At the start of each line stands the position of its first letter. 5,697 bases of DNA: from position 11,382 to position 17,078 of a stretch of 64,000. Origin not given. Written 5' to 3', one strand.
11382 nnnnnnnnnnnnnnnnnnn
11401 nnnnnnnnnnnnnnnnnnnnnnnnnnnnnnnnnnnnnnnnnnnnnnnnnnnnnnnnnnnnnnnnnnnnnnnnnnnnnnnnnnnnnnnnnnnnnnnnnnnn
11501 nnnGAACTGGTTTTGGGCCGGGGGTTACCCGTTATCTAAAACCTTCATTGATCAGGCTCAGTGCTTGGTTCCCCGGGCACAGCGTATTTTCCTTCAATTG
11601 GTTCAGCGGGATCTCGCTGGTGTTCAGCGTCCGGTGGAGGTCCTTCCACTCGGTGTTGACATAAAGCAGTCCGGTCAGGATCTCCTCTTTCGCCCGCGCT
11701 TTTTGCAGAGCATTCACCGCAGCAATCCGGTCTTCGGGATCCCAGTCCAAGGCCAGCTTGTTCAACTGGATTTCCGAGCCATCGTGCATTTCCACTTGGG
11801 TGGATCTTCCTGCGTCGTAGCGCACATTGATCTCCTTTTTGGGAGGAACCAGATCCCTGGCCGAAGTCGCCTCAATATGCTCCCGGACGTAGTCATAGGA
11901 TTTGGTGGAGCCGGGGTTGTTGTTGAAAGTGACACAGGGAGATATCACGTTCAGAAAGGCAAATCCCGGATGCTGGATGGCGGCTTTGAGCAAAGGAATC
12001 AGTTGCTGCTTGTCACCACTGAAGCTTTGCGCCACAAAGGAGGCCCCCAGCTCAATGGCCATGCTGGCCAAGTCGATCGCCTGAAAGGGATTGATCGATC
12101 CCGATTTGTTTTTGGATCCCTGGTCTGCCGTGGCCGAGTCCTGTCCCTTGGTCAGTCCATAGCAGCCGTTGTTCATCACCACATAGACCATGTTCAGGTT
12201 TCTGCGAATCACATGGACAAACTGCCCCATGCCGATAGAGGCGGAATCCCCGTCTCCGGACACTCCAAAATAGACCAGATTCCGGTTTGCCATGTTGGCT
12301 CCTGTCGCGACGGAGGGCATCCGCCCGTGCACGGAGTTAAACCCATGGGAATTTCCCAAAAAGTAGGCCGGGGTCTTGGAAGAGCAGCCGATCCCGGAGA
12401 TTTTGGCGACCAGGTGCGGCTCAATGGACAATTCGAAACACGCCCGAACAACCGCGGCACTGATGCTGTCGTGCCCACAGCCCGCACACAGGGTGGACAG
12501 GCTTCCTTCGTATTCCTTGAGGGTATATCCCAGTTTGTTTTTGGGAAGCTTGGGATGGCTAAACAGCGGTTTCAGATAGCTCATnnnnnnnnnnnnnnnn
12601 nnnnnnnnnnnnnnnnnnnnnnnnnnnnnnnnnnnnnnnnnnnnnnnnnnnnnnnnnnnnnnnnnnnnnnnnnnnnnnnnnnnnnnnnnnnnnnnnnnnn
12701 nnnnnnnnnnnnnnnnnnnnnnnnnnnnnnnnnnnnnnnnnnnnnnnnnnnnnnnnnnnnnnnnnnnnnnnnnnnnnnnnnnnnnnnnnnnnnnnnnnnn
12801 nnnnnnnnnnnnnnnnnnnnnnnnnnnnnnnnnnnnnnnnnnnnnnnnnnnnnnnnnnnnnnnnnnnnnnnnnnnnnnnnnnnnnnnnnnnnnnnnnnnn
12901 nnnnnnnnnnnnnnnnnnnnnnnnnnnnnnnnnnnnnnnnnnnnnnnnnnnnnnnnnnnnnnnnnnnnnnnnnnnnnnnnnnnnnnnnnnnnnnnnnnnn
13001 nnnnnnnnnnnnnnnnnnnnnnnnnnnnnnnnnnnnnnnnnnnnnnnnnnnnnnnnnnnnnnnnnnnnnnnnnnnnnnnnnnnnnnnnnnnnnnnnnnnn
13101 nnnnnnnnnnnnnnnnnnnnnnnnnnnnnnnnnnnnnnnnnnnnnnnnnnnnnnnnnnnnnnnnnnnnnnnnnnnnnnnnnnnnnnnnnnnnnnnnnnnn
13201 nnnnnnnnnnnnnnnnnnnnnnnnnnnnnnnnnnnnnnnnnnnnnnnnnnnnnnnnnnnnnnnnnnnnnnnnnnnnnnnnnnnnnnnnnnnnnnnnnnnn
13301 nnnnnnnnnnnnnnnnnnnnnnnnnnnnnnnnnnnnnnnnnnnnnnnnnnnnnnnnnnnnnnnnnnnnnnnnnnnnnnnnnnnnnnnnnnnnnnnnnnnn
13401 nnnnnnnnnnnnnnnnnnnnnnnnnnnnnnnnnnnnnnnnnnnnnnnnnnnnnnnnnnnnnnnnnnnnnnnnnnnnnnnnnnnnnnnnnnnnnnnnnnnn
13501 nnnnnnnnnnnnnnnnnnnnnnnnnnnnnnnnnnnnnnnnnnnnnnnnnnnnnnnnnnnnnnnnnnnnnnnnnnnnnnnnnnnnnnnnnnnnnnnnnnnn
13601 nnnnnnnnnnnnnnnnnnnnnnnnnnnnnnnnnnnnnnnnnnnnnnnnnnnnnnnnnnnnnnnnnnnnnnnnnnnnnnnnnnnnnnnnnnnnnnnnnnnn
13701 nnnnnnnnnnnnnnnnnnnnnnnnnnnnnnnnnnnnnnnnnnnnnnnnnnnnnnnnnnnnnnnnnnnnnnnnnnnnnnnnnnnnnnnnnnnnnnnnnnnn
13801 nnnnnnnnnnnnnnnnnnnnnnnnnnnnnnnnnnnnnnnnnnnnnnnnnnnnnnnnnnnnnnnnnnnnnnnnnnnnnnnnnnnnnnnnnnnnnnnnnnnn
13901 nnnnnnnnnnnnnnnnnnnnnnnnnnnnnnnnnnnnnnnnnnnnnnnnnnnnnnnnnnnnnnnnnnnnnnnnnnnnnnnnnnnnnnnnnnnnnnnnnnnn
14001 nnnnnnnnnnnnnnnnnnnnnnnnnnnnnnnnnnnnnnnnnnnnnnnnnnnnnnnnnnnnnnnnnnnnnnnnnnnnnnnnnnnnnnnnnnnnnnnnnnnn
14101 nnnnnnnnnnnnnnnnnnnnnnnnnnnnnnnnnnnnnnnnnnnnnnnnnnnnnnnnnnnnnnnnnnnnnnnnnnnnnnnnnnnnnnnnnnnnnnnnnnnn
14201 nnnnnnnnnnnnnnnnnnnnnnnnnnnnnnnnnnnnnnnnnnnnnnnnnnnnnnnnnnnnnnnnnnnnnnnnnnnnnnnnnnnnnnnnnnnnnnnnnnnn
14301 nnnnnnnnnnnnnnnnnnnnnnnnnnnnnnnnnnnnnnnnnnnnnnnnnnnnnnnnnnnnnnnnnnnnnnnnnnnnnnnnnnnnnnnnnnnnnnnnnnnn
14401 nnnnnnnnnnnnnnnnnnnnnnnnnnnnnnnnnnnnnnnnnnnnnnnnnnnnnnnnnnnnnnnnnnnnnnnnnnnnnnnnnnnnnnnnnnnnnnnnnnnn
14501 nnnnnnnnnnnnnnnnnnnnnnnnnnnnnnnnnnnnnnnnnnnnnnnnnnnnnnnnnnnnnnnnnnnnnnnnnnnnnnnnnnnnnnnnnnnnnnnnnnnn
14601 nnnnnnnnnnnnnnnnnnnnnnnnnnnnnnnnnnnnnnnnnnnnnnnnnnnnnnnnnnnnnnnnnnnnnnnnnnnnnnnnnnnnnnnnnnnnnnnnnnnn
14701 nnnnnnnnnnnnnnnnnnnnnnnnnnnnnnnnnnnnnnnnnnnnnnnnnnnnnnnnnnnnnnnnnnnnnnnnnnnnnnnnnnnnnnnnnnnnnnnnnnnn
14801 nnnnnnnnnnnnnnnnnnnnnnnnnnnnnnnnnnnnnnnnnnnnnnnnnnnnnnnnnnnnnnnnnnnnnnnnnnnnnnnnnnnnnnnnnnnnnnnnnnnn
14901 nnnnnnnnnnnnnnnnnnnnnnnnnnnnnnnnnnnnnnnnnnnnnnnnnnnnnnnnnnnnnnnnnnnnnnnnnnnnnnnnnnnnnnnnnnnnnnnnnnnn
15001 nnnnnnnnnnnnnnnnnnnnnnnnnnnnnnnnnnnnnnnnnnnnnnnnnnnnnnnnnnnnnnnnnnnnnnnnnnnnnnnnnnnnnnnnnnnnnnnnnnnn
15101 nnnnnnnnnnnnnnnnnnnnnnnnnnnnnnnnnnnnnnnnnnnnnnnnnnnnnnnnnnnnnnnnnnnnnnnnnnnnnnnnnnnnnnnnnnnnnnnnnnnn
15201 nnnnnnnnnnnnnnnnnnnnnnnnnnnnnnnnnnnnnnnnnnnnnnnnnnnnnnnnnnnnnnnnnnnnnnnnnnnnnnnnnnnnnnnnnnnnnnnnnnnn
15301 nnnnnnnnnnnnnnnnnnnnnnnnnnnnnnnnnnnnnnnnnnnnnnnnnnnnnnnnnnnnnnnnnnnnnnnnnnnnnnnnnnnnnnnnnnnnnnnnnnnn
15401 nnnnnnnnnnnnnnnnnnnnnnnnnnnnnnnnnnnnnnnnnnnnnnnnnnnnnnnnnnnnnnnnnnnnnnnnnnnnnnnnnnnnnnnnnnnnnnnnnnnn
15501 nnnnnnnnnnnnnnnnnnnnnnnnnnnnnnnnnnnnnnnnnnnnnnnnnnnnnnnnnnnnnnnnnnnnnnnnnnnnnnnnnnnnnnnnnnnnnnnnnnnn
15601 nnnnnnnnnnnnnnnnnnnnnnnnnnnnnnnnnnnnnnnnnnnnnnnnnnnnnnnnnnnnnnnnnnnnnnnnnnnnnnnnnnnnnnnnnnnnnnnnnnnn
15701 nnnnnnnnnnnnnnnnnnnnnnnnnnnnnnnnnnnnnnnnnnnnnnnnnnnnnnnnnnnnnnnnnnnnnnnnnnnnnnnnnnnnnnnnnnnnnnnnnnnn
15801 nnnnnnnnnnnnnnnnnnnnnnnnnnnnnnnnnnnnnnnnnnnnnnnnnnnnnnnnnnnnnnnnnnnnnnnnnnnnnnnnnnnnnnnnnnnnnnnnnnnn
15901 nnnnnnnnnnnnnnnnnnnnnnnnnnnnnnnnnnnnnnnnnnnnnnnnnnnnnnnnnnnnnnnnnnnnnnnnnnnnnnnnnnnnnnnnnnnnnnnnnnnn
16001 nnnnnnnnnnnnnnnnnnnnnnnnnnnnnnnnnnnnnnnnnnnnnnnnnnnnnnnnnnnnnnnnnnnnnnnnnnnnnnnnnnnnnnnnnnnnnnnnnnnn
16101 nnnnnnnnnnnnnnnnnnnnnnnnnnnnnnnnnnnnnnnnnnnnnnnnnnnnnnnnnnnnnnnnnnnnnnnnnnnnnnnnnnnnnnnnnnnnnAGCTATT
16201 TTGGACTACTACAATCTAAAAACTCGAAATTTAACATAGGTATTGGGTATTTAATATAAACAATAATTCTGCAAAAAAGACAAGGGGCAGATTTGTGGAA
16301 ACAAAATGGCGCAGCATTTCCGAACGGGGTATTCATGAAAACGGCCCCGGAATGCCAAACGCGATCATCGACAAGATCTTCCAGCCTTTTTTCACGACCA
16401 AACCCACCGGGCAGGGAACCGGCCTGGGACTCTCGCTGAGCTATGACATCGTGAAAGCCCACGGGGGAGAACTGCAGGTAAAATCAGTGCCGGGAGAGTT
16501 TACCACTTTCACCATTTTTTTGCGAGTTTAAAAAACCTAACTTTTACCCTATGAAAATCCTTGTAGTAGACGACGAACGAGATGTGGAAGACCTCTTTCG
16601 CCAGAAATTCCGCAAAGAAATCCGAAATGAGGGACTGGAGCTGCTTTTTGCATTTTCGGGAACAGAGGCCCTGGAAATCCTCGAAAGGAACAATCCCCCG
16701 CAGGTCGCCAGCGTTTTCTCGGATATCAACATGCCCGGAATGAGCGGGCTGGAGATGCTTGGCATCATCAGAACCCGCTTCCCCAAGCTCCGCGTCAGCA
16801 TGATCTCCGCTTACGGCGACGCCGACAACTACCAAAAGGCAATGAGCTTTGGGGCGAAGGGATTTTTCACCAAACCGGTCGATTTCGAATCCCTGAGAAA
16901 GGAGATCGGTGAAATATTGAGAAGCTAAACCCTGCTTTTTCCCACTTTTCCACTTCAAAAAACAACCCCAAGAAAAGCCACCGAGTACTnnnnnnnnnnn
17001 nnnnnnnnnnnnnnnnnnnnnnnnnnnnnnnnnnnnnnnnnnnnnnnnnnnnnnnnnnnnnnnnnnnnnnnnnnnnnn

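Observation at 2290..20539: Multi-kinase, three-receiver, adenylate-cyclase signalling network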

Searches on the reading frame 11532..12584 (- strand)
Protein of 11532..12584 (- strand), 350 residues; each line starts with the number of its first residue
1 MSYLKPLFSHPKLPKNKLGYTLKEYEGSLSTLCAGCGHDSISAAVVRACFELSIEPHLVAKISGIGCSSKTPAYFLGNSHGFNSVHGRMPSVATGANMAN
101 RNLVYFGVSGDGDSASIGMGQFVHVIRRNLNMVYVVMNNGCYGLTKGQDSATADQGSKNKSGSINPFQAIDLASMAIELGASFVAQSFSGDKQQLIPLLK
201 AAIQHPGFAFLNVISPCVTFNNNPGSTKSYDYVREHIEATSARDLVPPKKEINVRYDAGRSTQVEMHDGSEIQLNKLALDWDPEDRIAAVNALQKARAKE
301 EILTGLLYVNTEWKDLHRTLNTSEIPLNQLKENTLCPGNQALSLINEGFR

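Call 5: search_protein_families(library=pfam, proteins=[window:11532-12584:-], max_evalue=0.001)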
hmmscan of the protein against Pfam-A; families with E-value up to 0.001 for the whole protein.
window:11532-12584:- (350 aa): 2 families
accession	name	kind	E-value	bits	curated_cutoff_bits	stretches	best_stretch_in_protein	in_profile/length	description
PF02775.26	TPP_enzyme_C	-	3.9e-25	88.8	21.9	1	65-213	2-151/151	Thiamine pyrophosphate enzyme, C-terminal TPP binding domain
PF12367.13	PFO_beta_C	-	2.1e-05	24.9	24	0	275-321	18-62/66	Pyruvate ferredoxin oxidoreductase beta subunit C terminal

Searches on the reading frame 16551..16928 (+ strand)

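Call 4: search_protein_families(library=pfam, proteins=[window:16551-16928:+], max_evalue=0.01)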
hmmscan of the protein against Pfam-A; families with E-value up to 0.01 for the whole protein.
window:16551-16928:+ (125 aa): 1 family
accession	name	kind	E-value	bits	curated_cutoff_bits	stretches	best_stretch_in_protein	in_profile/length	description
PF00072.30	Response_reg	-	1.3e-22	80.5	30.2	1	3-119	1-110/111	Response regulator receiver domain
